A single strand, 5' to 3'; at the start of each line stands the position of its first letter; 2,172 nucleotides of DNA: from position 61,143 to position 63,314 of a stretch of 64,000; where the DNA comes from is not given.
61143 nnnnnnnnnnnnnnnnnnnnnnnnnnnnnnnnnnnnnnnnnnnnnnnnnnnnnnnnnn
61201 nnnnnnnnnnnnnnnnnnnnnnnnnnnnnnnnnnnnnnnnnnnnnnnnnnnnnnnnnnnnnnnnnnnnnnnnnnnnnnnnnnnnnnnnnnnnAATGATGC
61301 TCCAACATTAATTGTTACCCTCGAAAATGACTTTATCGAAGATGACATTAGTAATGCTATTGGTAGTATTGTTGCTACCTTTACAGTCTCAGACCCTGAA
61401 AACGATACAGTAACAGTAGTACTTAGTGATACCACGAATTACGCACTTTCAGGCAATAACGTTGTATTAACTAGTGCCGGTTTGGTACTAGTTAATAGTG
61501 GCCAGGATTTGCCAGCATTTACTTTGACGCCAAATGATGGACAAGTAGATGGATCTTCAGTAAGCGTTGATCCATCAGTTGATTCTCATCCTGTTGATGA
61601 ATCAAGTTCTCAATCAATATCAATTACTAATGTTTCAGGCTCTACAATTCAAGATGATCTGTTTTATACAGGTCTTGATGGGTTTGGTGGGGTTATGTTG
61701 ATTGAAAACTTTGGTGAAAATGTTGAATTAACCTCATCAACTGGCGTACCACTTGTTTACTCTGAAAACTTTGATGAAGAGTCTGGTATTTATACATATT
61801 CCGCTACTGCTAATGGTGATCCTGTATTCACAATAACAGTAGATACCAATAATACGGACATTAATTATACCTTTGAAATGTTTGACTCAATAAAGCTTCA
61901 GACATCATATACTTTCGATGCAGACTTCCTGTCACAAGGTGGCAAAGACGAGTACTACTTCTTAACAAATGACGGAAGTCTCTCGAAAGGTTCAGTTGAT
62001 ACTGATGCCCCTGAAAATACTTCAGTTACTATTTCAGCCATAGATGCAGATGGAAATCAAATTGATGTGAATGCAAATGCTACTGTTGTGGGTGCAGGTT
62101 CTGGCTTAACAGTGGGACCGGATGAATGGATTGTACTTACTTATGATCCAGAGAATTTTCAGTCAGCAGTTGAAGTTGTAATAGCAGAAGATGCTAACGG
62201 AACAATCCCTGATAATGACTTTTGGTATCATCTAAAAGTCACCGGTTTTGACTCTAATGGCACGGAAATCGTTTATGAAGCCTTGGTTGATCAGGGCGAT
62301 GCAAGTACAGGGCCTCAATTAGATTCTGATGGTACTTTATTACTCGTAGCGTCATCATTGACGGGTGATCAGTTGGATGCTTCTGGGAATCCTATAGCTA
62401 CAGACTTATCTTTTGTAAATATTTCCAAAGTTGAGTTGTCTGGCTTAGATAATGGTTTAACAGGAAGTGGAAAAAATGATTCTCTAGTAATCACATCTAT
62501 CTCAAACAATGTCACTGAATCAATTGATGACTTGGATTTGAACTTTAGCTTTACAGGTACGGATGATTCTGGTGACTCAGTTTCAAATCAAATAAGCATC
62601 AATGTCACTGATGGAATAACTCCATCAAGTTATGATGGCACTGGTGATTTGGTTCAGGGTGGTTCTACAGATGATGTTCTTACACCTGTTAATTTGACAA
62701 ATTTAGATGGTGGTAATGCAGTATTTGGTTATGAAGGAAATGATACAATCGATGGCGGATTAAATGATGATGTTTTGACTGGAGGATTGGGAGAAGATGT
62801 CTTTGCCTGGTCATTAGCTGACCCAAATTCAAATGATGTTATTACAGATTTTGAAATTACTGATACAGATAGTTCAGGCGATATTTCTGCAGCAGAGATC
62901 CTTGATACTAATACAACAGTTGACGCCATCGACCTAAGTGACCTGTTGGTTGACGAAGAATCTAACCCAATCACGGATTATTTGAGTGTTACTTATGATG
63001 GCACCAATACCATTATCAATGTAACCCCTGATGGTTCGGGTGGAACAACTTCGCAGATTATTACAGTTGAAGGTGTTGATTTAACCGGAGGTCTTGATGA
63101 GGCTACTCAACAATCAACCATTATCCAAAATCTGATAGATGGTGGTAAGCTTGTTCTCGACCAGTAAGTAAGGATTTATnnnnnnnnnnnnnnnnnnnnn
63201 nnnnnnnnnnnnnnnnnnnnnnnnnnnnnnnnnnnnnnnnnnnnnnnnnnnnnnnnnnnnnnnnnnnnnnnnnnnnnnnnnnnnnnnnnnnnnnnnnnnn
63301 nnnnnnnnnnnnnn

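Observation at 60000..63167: Compositional mosaic: the 3-prime third of the adhesin gene is strongly AT-shifted and returns to core GC right after the stop codon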

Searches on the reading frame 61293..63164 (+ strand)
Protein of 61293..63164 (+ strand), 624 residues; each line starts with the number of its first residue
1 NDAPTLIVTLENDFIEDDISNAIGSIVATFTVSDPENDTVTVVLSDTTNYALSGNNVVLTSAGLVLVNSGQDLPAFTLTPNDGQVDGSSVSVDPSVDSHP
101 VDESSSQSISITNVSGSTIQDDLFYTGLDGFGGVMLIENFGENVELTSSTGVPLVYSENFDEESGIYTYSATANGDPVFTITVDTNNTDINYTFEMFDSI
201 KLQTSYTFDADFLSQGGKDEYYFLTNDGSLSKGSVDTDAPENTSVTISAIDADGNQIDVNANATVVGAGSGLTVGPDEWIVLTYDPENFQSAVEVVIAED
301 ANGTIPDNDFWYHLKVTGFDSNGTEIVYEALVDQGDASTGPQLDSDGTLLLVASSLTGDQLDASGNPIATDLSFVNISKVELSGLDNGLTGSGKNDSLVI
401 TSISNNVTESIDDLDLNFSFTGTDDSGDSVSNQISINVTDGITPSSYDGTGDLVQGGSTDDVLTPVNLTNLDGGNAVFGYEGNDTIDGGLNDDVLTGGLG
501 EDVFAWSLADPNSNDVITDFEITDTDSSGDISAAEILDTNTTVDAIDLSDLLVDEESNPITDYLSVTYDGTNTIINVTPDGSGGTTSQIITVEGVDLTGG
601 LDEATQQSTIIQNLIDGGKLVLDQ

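Call 14: find_homologous_proteins(query=window:61293-63164:+, max_evalue=0.001)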
Query window:61293-63164:+ (624 aa): 11 proteins with E <= 0.001 among 8000 candidates.
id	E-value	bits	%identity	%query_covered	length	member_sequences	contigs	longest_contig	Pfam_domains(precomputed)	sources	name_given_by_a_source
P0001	2.6e-127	444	63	16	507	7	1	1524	PF06486.17,PF07293.17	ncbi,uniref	ncbi:hypothetical protein DS885_13810, partial [Psychromonas sp. B3M02]|uniref:hypothetical protein 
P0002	7.8e-59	218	64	15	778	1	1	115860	PF17963.8,PF17892.8,PF17803.8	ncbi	ncbi:cadherin-like domain-containing protein, partial [Vibrio sp. 1-Bac 57]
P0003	4.7e-49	186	63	15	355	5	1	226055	-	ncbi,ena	-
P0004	2.8e-29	121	63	15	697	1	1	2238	PF17963.8,PF17892.8,PF17803.8,PF19076.7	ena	-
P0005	1.4e-20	92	34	7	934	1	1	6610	PF05735.20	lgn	-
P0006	6.6e-14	70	49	9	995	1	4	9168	PF00353.26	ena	-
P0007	2.8e-9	54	36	28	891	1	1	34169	PF07691.18,PF16184.12,PF00353.26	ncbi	-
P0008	4.2e-8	51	52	8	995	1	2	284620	PF06594.18,PF00353.26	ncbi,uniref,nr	ncbi:MAG: calcium-binding protein [Methylovulum sp.]|uniref:calcium-binding protein n=1 Tax=Methylov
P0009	2.1e-6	45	35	28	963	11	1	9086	PF00092.35,PF13519.13,PF00353.26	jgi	jgi:Ca2+-binding RTX toxin-like protein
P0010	7.3e-6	43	33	35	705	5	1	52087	PF17963.8,PF17892.8,PF00353.26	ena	-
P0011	3.4e-5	41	36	24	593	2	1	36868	PF00092.35,PF13519.13,PF00353.26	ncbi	-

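Call 38: find_related_loci(query=window:61587-63164:+, collection=metagenome_contigs, flank=10000)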
Query window:61587-63164:+ (526 aa) in metagenome_contigs; peptide patterns used: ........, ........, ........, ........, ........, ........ (x = any residue, [..] = any of these).
246 stretches matched a pattern; 2 encode a relative of the query (tblastn E <= 1e-3); 2 distinct loci.
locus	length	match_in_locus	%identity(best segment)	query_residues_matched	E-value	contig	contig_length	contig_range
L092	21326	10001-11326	41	348-406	8e-6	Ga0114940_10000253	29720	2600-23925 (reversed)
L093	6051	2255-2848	46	354-427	1e-5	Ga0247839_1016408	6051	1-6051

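Call 48: find_encoding_contigs(protein=P0002, flank=6000, max_places=1)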
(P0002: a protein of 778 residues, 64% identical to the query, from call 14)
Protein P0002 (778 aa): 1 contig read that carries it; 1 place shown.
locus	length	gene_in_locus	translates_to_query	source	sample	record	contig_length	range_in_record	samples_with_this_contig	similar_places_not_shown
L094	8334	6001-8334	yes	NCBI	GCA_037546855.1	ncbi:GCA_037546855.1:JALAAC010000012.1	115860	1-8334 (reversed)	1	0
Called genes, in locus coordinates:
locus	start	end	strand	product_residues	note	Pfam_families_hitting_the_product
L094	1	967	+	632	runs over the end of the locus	PF13623:SurA_N_2, PF13624:SurA_N_3, PF13145:Rotamase_2, PF00639:Rotamase, PF13616:Rotamase_3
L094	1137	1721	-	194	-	PF00265:TK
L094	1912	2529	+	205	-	PF01323:DSBA, PF13743:Thioredoxin_5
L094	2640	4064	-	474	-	PF00749:tRNA-synt_1c, PF19269:Anticodon_2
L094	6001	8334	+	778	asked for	PF17803:Cadherin_4, PF17892:Cadherin_5, PF17963:Big_9, PF17803:Cadherin_4, PF17892:Cadherin_5, PF17963:Big_9, PF17803:Cadherin_4, PF17892:Cadherin_5, +2 more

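Call 51: predict_structure(alignment_id=A1)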
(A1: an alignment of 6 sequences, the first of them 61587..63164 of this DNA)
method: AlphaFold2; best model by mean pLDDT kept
length: 526 residues; sequences in the alignment: 6
mean_pLDDT: 57.6   pTM: 0.42
mean pLDDT of the five models: 57.6, 54.2, 51.8, 42.1, 41.4
residues with pLDDT >= 90: 0; 70-90: 163; 50-70: 160; < 50: 203
segments of 3 or more residues with pLDDT < 50: 1-44, 90-92, 116-119, 162-172, 261-273, 288-297, 314-378, 380-383, 390-404, 410-413, 424-445, 483-487
pLDDT, mean of each block of 10 residues (from residue 1): 30 33 32 36 56 70 77 74 65 61 61 50 70 72 77 72 36 57 77 75 71 81 76 76 77 68 40 63 70 48 65 49 44 43 31 35 38 41 53 32 48 57 46 38 54 54 71 79 53 75 66 73 61
secondary structure, 60 per line:
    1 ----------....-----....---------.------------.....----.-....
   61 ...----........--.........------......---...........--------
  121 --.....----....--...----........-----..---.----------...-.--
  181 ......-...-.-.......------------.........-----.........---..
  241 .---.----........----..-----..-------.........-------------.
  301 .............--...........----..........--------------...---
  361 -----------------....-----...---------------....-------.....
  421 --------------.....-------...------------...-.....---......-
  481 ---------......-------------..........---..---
elements in order: E11-14 E20-23 E46-50 E57-63 E68-75 E78-86 E93-98 E102-112 E123-127 E132-135 E145-152 E174-176 E181-186 E194-200 E213-221 E227-235 E250-254 E278-286 E300-313 E316-326 E331-340 E355-357 E378-381 E387-389 E405-408 E416-420 H435-439 E447-449 E466-470 E474-479 E490-495 H509-518

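Call 54: fold_search(model_id=the predicted structure, library=pdb)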
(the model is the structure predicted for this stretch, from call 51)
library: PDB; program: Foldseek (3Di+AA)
matches with E <= 10: 684; with E <= 0.001: 2
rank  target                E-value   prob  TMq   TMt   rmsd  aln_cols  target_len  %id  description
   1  9efk_M                4.1e-06  1.00  0.16  0.11  14.4       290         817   10  Cryo-EM structure of the portal-tail complex of LME-1 phage (released 2025-04-16)
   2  9q5u                  9.8e-04  0.77  0.15  0.22  19.4       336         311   12  Crystal structure of Aeromonas salmonicida putative carbohydrate binding module and split domain (released 2025-09-24)
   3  9cyn_A                1.4e-03  0.25  0.09  0.17  17.1       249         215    9  Flagellar filament sheath protein FlaA1 (released 2026-03-18)
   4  9cyn_B                1.8e-03  0.69  0.14  0.27  22.2       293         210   10  Flagellar filament sheath protein FlaA1 (released 2026-03-18)
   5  8es4_E                2.2e-03  0.57  0.12  0.09  19.6       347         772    6  Focused reconstruction of HRP29 tail (released 2023-10-18)
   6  1lkf                  2.8e-03  0.09  0.08  0.10  22.8       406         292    8  LEUKOCIDIN F (HLGB) FROM STAPHYLOCOCCUS AUREUS (released 1999-07-28)
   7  9qpm                  3.9e-03  0.44  0.13  0.23  18.8       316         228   11  BtuJ1 (BT_1491) bound to cyanocobalamin (released 2026-03-25)
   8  9fct_B                4.5e-03  0.44  0.13  0.23  18.7       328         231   11  BtuJ1 - Bacteroides thetaiotaomicron B12 scavenging protein (released 2024-10-16)
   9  7xtl_A                7.4e-03  0.90  0.12  0.35  12.3       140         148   14  Crystal structure of the C-terminal domain of human N-acetylglucosaminyltransferase IVa (released 2022-09-28)
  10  9gtp_2G               7.9e-03  0.57  0.15  0.15  16.5       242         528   12  Cryo-EM structure of a contractile injection system in Streptomyces coelicolor, the baseplate complex in extended sta (released 2025-06-18)
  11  2gdf_B                7.9e-03  0.14  0.09  0.15  19.0       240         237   12  Crystal structure of Dioclea violacea seed lectin (released 2006-09-16)
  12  6r3m_A                8.8e-03  0.80  0.17  0.36  11.6       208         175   13  Family 11 Carbohydrate-Binding Module from Clostridium thermocellum in complex with beta-1,3-1,4-mixed-linked tetrasac (released 2020-02-05)
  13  1v0a                  9.8e-03  0.80  0.16  0.36   9.2       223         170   12  Family 11 Carbohydrate-Binding Module of cellulosomal cellulase Lic26A-Cel5E of Clostridium thermocellum (released 2005-01-12)
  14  7vmt_A                1.2e-02  0.97  0.14  0.43   7.5       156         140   12  Crystal structure of murine N-acetylglucosaminyl transferase IVa (GnT-IVa) lectin domain in unliganded form (released 2022-06-15)
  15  7vmt_B                1.2e-02  0.96  0.14  0.39   7.4       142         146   12  Crystal structure of murine N-acetylglucosaminyl transferase IVa (GnT-IVa) lectin domain in unliganded form (released 2022-06-15)
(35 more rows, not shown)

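Call 56: search_dna_similar(query=window:61293-63164:+, collection=plasmids, mode=protein, max_rows=10)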
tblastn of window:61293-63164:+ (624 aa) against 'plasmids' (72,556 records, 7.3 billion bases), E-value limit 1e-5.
In 1 record(s) the limit of 40 matching pieces per record was reached: places in those records are undercounted.
Records with a match: 6; places in all: 45; records where one place covers at least 80% of the query: 0.
Best place of each record, by identity: 60-80% 1; <60% 5.
By first word of the organism name: Vibrio 3; Aeromonas 1; Acinetobacter 1; Burkholderia 1.
By predicted mobility (MOB-suite, as given by PLSDB): non-mobilizable 5; mobilizable 1.
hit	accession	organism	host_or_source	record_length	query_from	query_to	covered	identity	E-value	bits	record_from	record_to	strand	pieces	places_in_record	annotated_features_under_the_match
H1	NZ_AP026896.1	Aeromonas caviae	Microbe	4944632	449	623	28%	35.5%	9e-8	63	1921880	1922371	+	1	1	none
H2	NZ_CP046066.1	Vibrio sp. THAF191d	pure culture,Surface of a polyethylene ...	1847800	454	624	27%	34.3%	1e-6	60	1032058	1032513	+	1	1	none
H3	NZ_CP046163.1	Vibrio sp. THAF191c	pure culture,Surface of a polyethylene ...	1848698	454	624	27%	34.3%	1e-6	60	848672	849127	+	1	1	none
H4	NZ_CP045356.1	Vibrio sp. THAF64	pure culture,Surface of a sandy ...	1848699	454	624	27%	34.3%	1e-6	60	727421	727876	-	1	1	none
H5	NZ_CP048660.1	Acinetobacter piscicola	Pig,feces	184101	1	81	13%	71.6%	3e-23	113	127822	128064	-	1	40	VCBS domain-containing protein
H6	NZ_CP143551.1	Burkholderia multivorans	Homo sapiens,bronchoalveolar lavage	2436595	452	583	21%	35.9%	3e-7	62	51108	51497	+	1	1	none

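Call 58: get_annotated_region(hit=H5, flank=3000)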
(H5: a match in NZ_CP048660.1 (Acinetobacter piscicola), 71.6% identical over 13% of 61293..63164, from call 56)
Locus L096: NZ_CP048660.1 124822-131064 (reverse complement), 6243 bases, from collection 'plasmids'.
description: Acinetobacter piscicola strain YH12207_T plasmid pYH12207-1, complete sequence
organism: Acinetobacter piscicola (NCBI taxid 2006115)
taxonomy: Bacteria; Pseudomonadota; Gammaproteobacteria; Moraxellales; Moraxellaceae; Acinetobacter; Acinetobacter piscicola
host: -; source: Pig,feces; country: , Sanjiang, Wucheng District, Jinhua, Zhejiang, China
typing (MOB-suite, as given by PLSDB): mobilizable; relaxase MOBP,MOBP
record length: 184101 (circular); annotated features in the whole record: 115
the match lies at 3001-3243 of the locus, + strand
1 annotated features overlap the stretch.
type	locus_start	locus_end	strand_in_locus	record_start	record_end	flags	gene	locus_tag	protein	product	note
CDS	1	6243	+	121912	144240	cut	-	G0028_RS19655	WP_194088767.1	VCBS domain-containing protein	-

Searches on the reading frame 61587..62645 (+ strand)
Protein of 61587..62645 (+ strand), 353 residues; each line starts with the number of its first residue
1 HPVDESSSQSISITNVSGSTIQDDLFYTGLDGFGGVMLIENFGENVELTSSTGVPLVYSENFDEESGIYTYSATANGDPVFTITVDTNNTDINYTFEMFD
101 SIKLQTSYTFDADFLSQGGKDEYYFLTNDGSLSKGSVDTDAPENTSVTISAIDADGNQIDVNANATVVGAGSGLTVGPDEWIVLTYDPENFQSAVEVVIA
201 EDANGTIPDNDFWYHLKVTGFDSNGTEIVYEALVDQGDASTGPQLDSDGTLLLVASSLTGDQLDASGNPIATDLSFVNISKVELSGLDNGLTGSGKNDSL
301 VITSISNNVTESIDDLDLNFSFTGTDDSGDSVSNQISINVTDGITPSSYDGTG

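Call 24: search_protein_representatives(protein=window:61587-62645:+)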
Query: 353 residues. Proteins with E-value up to 0.001 (for the whole library): 5; up to 1e-10: 4; up to 1e-30: 1. The best 5 are listed.
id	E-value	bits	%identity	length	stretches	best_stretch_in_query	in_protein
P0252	6.4e-38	147.4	41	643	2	2-228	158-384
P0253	2.4e-28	116.0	40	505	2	2-220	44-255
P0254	7.2e-25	104.5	39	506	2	2-205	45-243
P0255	7.0e-24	101.3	37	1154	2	2-220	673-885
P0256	5.5e-06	42.5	29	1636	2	80-206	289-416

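Call 26: list_cluster_members(proteins=[P0252, P0253, P0254, P0255, P0256, P0132, P0001, P0002])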
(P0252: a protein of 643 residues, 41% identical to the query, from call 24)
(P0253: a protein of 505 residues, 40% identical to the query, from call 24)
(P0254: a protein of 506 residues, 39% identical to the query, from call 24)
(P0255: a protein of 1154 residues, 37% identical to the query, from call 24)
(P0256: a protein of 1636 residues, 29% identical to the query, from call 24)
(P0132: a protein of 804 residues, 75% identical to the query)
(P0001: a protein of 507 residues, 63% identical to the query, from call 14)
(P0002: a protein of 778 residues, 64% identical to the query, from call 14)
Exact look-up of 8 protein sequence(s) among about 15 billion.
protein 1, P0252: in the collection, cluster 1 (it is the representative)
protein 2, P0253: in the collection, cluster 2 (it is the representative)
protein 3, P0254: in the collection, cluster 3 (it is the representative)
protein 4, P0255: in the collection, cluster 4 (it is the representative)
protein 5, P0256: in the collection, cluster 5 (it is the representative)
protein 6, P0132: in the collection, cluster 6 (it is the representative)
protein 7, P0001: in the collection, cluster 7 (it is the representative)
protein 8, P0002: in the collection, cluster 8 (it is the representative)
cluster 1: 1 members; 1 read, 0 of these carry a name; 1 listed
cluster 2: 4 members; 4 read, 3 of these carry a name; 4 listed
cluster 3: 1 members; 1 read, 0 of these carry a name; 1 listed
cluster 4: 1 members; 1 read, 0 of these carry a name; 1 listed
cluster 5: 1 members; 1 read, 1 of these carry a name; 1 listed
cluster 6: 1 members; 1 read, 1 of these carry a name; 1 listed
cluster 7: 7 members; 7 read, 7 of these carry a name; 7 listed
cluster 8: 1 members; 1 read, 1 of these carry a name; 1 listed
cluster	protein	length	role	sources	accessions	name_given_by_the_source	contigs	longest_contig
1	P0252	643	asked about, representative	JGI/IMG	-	-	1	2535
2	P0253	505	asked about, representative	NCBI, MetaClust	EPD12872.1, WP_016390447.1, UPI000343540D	calcium-binding protein, partial [Cycloclasticus pugetii] | status=active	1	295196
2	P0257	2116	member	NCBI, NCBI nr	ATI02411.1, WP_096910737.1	type I secretion C-terminal target domain-containing protein [Cycloclasticus sp. PY97N]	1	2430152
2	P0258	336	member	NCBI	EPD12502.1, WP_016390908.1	retention module-containing protein, partial [Cycloclasticus pugetii]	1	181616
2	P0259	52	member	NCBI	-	-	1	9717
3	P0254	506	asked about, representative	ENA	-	-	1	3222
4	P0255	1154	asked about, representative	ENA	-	-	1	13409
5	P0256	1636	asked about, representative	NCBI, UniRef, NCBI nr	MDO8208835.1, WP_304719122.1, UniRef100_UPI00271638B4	LamG-like jellyroll fold domain-containing protein [Conexibacter sp. CPCC 206217] | LamG-like jellyroll fold domain-containing protein n=1 Tax=Conexibacter sp. CPCC 206217 ...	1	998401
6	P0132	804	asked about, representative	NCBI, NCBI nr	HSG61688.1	MAG TPA: VCBS domain-containing protein, partial [Pseudomonadales bacterium] | VCBS domain-containing protein [Pseudomonadales bacterium]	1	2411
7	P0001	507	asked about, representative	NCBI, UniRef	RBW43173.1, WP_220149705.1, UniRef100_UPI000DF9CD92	hypothetical protein DS885_13810, partial [Psychromonas sp. B3M02] | hypothetical protein n=1 Tax=Psychromonas sp. B3M02 TaxID=2267226 RepID=UPI000DF9CD92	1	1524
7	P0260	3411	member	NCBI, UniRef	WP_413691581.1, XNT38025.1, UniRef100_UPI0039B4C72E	beta strand repeat-containing protein [Psychromonas sp. KJ10-2] | beta strand repeat-containing protein n=1 Tax=Psychromonas sp. KJ10-2 TaxID=3391822 ...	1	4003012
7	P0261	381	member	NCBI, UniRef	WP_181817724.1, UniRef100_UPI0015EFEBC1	hypothetical protein, partial [Psychromonas sp. B3M02] | hypothetical protein n=1 Tax=Psychromonas sp. B3M02 TaxID=2267226 RepID=UPI0015EFEBC1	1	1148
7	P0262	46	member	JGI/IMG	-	hypothetical protein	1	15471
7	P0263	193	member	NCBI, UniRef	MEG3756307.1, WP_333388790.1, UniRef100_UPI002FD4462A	hypothetical protein, partial [Psychromonas arctica] | hypothetical protein n=1 Tax=Psychromonas arctica TaxID=168275 RepID=UPI002FD4462A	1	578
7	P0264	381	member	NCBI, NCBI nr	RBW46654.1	hypothetical protein DS885_07175 [Psychromonas sp. B3M02]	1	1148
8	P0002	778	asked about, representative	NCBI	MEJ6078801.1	cadherin-like domain-containing protein, partial [Vibrio sp. 1-Bac 57]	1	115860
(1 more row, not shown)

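Call 53: search_protein_families(library=pfam, proteins=[window:61587-62645:+], max_evalue=1)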
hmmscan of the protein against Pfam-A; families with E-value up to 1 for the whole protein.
window:61587-62645:+ (353 aa): 1 family
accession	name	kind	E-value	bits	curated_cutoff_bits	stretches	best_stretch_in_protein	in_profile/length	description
PF09134.16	Invasin_D3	-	0.34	11.9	33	0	43-93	40-88/98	Invasin, domain 3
